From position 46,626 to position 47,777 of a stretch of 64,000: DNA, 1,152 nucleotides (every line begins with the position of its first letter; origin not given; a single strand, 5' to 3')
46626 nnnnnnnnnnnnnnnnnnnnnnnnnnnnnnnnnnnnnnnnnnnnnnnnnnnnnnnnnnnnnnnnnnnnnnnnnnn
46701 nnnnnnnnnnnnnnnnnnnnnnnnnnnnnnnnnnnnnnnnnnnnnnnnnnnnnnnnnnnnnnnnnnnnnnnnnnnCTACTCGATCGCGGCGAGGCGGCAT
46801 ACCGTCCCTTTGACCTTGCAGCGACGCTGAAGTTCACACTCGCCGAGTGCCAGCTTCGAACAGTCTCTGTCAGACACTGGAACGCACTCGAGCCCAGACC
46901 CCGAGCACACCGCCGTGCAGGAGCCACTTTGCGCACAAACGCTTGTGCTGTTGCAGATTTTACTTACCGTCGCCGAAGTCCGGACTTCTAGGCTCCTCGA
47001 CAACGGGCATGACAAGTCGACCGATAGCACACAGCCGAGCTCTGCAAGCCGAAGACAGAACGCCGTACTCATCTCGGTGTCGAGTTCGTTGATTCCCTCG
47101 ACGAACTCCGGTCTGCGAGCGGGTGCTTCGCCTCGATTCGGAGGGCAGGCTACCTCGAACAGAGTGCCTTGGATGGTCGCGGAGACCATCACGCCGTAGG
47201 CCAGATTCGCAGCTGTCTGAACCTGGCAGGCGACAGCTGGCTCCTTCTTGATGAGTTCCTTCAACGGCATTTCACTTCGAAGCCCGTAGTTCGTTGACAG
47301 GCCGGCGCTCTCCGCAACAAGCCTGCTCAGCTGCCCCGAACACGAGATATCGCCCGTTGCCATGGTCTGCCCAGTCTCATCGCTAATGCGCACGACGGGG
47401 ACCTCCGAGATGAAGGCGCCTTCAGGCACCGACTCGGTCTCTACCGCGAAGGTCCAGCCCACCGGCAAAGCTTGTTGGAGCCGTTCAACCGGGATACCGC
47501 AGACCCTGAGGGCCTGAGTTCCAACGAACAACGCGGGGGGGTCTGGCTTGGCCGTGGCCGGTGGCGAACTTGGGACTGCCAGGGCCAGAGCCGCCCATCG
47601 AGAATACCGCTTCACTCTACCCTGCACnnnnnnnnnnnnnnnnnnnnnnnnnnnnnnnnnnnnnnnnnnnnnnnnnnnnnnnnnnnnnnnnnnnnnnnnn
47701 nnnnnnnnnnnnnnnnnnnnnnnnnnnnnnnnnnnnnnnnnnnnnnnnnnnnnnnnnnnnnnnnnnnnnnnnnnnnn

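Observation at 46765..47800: Roughly 1 kb islet of much lower GC (about 57% against 72%) encoding a Cys-rich secreted ORF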

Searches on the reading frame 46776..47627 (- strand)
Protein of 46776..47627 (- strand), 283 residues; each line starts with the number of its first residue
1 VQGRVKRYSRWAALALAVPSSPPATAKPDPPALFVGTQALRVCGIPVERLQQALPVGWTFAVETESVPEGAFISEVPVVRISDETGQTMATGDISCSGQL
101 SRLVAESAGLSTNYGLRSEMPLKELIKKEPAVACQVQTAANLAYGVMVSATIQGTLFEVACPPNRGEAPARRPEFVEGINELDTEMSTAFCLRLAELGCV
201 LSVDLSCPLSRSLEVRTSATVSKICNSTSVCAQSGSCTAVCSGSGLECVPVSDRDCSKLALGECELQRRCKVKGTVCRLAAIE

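Call 8: search_protein_families(library=ncbifam, proteins=[window:46776-47627:-], max_evalue=1)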
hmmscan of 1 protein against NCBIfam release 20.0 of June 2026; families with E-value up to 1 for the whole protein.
window:46776-47627:- (283 aa): 0 families

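Call 9: search_solved_structures(query=window:46776-47627:-, max_evalue=10)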
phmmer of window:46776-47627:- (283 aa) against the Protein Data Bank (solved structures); distinct sequences matched with E-value up to 10: 0.

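Call 11: search_protein_families(library=pfam, proteins=[window:46776-47627:-], max_evalue=1)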
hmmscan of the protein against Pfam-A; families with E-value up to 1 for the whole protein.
window:46776-47627:- (283 aa): 1 family
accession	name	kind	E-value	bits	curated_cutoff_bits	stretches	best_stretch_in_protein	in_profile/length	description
PF08560.15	DUF1757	-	0.051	13.8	21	1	179-258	18-95/148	Protein of unknown function (DUF1757)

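Call 12: find_homologous_proteins(query=window:46776-47627:-, max_evalue=0.01)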
Query window:46776-47627:- (283 aa): 1 proteins with E <= 0.01 among 1083 candidates.
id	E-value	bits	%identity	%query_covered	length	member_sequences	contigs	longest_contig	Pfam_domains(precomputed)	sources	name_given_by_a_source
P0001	5.9e-141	487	100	81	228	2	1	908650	-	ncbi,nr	ncbi:MAG: hypothetical protein H6706_09775 [Myxococcales bacterium]|nr:hypothetical protein [Myxococ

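Call 21: predict_structure(protein=window:46776-47627:-)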
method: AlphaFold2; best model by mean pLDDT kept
length: 283 residues; sequences in the alignment: 1
mean_pLDDT: 41.9   pTM: 0.28
mean pLDDT of the five models: 41.9, 39.0, 38.5, 36.7, 36.1
residues with pLDDT >= 90: 0; 70-90: 9; 50-70: 47; < 50: 227
segments of 3 or more residues with pLDDT < 50: 1-28, 69-77, 95-283
pLDDT, mean of each block of 10 residues (from residue 1): 38 38 47 67 59 68 58 50 58 47 39 31 37 38 40 41 40 35 40 42 31 29 35 42 41 36 25 26 26
secondary structure, 60 per line:
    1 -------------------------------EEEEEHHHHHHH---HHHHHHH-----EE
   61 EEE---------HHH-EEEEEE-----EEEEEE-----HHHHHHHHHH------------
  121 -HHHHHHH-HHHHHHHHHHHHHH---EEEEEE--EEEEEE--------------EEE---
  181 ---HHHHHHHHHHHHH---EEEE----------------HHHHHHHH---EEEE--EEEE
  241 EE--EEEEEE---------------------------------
elements in order: E32-36 H37-43 H47-53 E59-63 E77-82 E88-93 H99-108 H122-128 H130-143 E147-152 E155-160 E175-177 H184-196 E200-203 H220-227 E231-234 E237-242 E245-250

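Call 25: search_protein_representatives(protein=window:46776-47627:-)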
Query: 283 residues. Proteins with E-value up to 0.001 (for the whole library): 3; up to 1e-10: 3; up to 1e-30: 2. The best 3 are listed.
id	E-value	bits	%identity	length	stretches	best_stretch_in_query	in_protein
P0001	1.9e-141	487.1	100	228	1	56-283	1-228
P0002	1.1e-36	143.7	36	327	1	19-280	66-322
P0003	9.8e-21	91.4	31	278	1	26-279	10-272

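Call 27: search_protein_families(library=padloc, proteins=[window:46776-47627:-], max_evalue=1)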
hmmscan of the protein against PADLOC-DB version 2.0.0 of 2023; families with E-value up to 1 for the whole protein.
window:46776-47627:- (283 aa): 0 families

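Call 30: find_homologous_proteins(query=A3, max_evalue=0.01)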
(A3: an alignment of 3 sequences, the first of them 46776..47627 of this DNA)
Query A3 (3 sequences) (283 aa, profile of the alignment): 2 proteins with E <= 0.01 among 8000 candidates.
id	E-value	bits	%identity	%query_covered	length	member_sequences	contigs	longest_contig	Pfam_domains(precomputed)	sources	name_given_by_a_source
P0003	4.0e-120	419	29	87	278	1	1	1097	-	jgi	jgi:hypothetical protein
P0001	1.1e-108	381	100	81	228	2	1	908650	-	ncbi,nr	ncbi:MAG: hypothetical protein H6706_09775 [Myxococcales bacterium]|nr:hypothetical protein [Myxococ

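Call 31: find_encoding_contigs(protein=P0002, flank=10000)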
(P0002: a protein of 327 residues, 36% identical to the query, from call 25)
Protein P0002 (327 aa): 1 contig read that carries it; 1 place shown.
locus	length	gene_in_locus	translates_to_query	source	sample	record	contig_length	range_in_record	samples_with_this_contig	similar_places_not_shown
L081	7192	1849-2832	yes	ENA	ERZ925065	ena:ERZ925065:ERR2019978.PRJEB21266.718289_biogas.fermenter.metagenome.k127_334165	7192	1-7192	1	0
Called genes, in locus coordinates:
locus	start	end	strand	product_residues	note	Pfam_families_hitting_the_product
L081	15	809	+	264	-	-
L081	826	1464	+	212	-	-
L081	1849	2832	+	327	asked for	-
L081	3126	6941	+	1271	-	PF00092:VWA, PF13519:VWA_2, PF00691:OmpA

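Call 32: find_encoding_contigs(protein=P0003, flank=10000)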
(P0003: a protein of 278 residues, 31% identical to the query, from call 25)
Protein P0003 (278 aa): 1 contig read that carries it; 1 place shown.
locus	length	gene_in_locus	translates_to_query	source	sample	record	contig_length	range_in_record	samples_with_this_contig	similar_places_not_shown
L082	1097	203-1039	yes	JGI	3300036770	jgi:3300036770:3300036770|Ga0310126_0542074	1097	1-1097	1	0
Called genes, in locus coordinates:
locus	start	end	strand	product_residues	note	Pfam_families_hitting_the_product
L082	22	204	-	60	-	-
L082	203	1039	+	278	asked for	-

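Call 38: search_protein_families(library=pfam, proteins=[L081:15-809:+, L081:826-1464:+, P0002, P0003], max_evalue=0.1)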
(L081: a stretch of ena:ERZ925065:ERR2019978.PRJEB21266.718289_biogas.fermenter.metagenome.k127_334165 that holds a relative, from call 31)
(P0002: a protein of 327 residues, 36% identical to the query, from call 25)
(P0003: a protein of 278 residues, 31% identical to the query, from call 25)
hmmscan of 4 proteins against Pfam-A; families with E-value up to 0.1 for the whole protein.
L081:15-809:+ (264 aa): 1 family
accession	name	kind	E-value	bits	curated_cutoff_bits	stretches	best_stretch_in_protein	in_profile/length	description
PF14281.12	PDDEXK_4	-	0.00044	20.7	22.3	1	71-179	4-103/183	PD-(D/E)XK nuclease superfamily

L081:826-1464:+ (212 aa): 0 families

P0002 (327 aa): 0 families

P0003 (278 aa): 0 families

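Call 39: find_related_loci(query=A3, collection=viral_contigs, flank=8000)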
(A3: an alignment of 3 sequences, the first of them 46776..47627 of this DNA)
Query A3 (283 aa) in viral_contigs; peptide patterns used: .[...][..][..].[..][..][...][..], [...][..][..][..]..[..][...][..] (x = any residue, [..] = any of these).
65 stretches matched a pattern, but none encodes a relative of the query by tblastn (E <= 1e-3).

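Call 40: find_related_loci(query=A3, collection=metagenome_contigs, flank=10000)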
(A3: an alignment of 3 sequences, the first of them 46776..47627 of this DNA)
Query A3 (283 aa) in metagenome_contigs; peptide patterns used: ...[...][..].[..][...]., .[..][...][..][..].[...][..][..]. (x = any residue, [..] = any of these).
191 stretches matched a pattern, but none encodes a relative of the query by tblastn (E <= 1e-3).

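Call 45: search_solved_structures(query=A3, max_evalue=10, show_alignments=2)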
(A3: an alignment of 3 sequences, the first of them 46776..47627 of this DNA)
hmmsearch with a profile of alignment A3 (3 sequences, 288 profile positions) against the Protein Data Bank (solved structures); distinct sequences matched with E-value up to 10: 1.
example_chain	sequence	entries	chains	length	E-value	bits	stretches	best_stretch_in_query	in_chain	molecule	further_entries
5w7a_A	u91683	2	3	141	0.32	13.8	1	186-230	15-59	Acyloxyacyl hydrolase small subunit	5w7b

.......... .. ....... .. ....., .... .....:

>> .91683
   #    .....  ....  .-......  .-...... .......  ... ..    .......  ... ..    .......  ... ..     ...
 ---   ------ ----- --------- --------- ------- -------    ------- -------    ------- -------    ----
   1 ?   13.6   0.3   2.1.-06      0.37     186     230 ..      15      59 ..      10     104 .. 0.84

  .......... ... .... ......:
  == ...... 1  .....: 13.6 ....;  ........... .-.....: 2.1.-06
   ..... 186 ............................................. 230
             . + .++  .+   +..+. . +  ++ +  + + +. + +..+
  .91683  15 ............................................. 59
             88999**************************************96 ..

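Call 50: search_dna_similar(query=window:46776-47627:-, collection=plasmids, mode=protein, max_evalue=0.01)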
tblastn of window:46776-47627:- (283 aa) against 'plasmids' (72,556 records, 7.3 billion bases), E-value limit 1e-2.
No match.

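Call 51: search_dna_similar(query=window:46776-47627:-, collection=phages, mode=protein, max_evalue=0.01)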
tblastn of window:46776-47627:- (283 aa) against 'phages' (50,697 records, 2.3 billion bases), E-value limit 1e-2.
No match.

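Call 54: predict_structure(alignment_id=A3)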
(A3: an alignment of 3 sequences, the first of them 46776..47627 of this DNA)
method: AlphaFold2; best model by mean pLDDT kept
length: 283 residues; sequences in the alignment: 3
mean_pLDDT: 69.2   pTM: 0.58
mean pLDDT of the five models: 69.2, 69.1, 68.9, 67.1, 66.4
residues with pLDDT >= 90: 34; 70-90: 115; 50-70: 67; < 50: 67
segments of 3 or more residues with pLDDT < 50: 1-27, 68-73, 141-143, 256-265, 270-279, 281-283
pLDDT, mean of each block of 10 residues (from residue 1): 35 39 48 82 83 90 66 65 92 79 86 86 89 76 69 85 87 77 71 90 76 52 63 60 58 50 49 45 36
secondary structure, 60 per line:
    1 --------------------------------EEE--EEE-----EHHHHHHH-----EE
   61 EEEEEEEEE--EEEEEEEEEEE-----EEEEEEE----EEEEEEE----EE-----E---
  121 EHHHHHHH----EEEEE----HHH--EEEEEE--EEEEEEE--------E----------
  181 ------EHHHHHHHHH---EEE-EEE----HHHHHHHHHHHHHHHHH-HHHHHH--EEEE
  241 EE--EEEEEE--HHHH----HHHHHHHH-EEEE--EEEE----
elements in order: E33-35 E38-40 H47-53 E59-69 E72-82 E88-94 E99-105 H122-128 E133-137 E147-152 E155-161 H188-196 E200-202 E204-206 H211-227 H229-234 E237-242 E245-250 H253-256 H261-268 E270-273 E276-279

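Call 61: fold_search(model_id=the predicted structure, library=pdb)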
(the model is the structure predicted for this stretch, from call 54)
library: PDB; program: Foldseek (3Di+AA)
matches with E <= 10: 575; with E <= 0.001: 0
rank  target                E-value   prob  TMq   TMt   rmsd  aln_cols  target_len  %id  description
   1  5e9u_D                5.1e-02  0.35  0.17  0.12  11.6       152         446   12  Crystal structure of GtfA/B complex bound to UDP and GlcNAc (released 2016-03-02)
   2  5e9t_B                9.5e-02  0.20  0.17  0.12  13.0       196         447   12  Crystal structure of GtfA/B complex (released 2016-03-02)
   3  4ghb_A                1.3e-01  0.10  0.13  0.14  15.0       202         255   10  Crystal structure of a porin-like protein (BACUNI_01323) from Bacteroides uniformis ATCC 8492 at 2.32 A resolution (released 2012-08-29)
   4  9cpb_3N               2.3e-01  0.05  0.10  0.10  31.3       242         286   10  Atomic model of bovine Fallopian tube cilia doublet microtubule (48-nm periodicity) (released 2024-10-30)
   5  5btu_A                3.2e-01  0.11  0.08  0.14  14.7       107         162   12  The structure of Diels-Alderase PyrI4 in the biosynthetic pathway of pyrroindomycins (released 2016-02-24)
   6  6noi_B                5.1e-01  0.08  0.08  0.11  14.7       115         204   12  Crystal structure of Tsn15 in apo form (released 2019-10-23)
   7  6jau_A                6.4e-01  0.04  0.11  0.11  17.3       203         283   13  The complex structure of Pseudomonas aeruginosa MucA/MucB. (released 2020-01-29)
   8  6um5_A                8.0e-01  0.01  0.08  0.07  20.8       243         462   14  Cryo-EM structure of HIV-1 neutralizing antibody DH270 UCA3 in complex with CH848 10.17DT Env (released 2019-12-18)
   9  3dxo_B                8.4e-01  0.16  0.11  0.21   6.5        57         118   18  CRYSTAL STRUCTURE OF A PUTATIVE ISOMERASE OF THE SNOAL-LIKE FAMILY (ATU_0744) FROM AGROBACTERIUM TUMEFACIENS STR. C58  (released 2008-08-12)
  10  7vfo_B                8.4e-01  0.08  0.12  0.08  11.1       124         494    7  Crystal structure of SdgB (Phosphate-binding form) (released 2021-11-24)
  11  3fm8_C                8.9e-01  0.07  0.11  0.09  11.6       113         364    8  Crystal structure of full length centaurin alpha-1 bound with the FHA domain of KIF13B (CAPRI target) (released 2009-08-25)
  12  6nnw_B                8.9e-01  0.06  0.08  0.11  15.2       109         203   12  Tsn15 in complex with substrate intermediate (released 2019-10-23)
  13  7x0q_A                8.9e-01  0.05  0.13  0.11  16.5       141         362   11  Crystal structure of ATPase Clo1313_2554 from Clostridium thermocellum (released 2022-09-14)
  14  7zty                  8.9e-01  0.03  0.11  0.10  13.3       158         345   11  Structure of Vps39 N-terminal domain from Chaetomium thermophilum (released 2022-09-21)
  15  7vfk_B                9.4e-01  0.30  0.11  0.07   3.7        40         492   10  Crystal structure of SdgB (ligand-free form) (released 2021-11-24)
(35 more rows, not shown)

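Call 72: fold_search(model_id=the predicted structure, library=viral)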
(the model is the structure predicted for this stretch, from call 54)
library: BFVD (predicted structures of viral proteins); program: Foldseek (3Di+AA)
matches with E <= 10: 736; with E <= 0.001: 0
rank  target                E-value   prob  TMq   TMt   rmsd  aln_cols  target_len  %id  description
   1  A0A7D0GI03            1.2e-02  0.63  0.17  0.19  15.6       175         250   14  Uncharacterized protein [Brevibacterium phage AGM12]
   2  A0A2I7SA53            3.2e-02  0.20  0.11  0.09  17.0       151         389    9  (no name in the UniProt tables at hand)
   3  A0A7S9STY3            3.8e-02  0.18  0.15  0.04  21.9       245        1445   13  Uncharacterized protein [Virus NIOZ-UU157]
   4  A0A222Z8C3            4.0e-02  0.20  0.14  0.14  21.2       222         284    9  Uncharacterized protein [Arthrobacter phage Shade]
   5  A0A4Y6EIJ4            4.5e-02  0.09  0.10  0.10  22.6       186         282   10  Uncharacterized protein [Gordonia phage Pupper]
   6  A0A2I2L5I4            5.6e-02  0.23  0.13  0.12  12.1       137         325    8  MORN-repeat protein [Orpheovirus IHUMI-LCC2]
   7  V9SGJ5                6.6e-02  0.21  0.12  0.15  15.8       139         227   12  MORN repeat-containing protein [Tunisvirus fontaine2]
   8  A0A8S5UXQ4            1.2e-01  0.28  0.18  0.24  13.1       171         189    7  CAP-associated protein [Podoviridae sp. ctW0z17]
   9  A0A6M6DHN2            1.6e-01  0.06  0.10  0.12  13.9       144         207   11  (no name in the UniProt tables at hand)
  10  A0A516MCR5            1.8e-01  0.10  0.15  0.18  16.3       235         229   11  (no name in the UniProt tables at hand)
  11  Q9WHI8                2.0e-01  0.04  0.12  0.03  28.8       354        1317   11  Envelope polyprotein [Walleye epidermal hyperplasia virus 1]
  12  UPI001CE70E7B         2.3e-01  0.16  0.12  0.06  15.2       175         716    7  (no name look-up for this kind of identifier)
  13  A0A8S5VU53            2.8e-01  0.10  0.15  0.18  12.3       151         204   12  Uncharacterized protein [Ackermannviridae sp.]
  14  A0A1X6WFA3            2.8e-01  0.09  0.15  0.19  17.3       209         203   10  (no name in the UniProt tables at hand)
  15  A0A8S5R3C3            3.0e-01  0.02  0.09  0.05  76.8       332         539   13  Major tropism determinant [Siphoviridae sp. ct6d71]
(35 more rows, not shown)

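Call 76: search_protein_families(library=phrogs, proteins=[window:46776-47627:-, P0002, P0003, L081:826-1464:+], max_evalue=0.1)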
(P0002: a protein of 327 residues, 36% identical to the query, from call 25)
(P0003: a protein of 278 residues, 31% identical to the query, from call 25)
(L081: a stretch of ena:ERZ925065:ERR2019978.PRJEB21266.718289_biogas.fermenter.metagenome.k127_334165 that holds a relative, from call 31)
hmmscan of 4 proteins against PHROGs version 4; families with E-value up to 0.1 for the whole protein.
window:46776-47627:- (283 aa): 0 families

P0002 (327 aa): 0 families

P0003 (278 aa): 0 families

L081:826-1464:+ (212 aa): 0 families

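Call 83: find_encoding_contigs(protein=P0001, flank=3000, max_places=10)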
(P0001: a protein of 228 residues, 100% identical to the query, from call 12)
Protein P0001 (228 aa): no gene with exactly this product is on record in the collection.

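Call 84: list_cluster_members(proteins=[P0001, P0002, P0003])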
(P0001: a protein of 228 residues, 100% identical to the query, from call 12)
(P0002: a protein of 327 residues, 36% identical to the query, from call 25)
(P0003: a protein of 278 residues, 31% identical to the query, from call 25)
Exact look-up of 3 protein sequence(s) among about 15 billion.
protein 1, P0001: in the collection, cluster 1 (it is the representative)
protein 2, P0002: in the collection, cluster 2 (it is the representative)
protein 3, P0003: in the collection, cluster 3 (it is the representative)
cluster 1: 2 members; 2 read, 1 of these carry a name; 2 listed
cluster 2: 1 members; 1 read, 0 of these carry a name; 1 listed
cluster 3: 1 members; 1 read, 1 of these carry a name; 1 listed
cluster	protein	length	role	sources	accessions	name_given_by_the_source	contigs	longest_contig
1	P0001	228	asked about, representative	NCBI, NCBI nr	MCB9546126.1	MAG: hypothetical protein H6706_09775 [Myxococcales bacterium] | hypothetical protein [Myxococcales bacterium]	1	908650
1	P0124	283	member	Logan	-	-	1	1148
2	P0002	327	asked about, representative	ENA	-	-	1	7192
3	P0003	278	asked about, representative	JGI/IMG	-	hypothetical protein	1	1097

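Call 85: find_encoding_contigs(protein=window:46776-47627:-, flank=3000, max_places=10)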
Protein window:46776-47627:- (283 aa): 1 contig read that carries it; 1 place shown.
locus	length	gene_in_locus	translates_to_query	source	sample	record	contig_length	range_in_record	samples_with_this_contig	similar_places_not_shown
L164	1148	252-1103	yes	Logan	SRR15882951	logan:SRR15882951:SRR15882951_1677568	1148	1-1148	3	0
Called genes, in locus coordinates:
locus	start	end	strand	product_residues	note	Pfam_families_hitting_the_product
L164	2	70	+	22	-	?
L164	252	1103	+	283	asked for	-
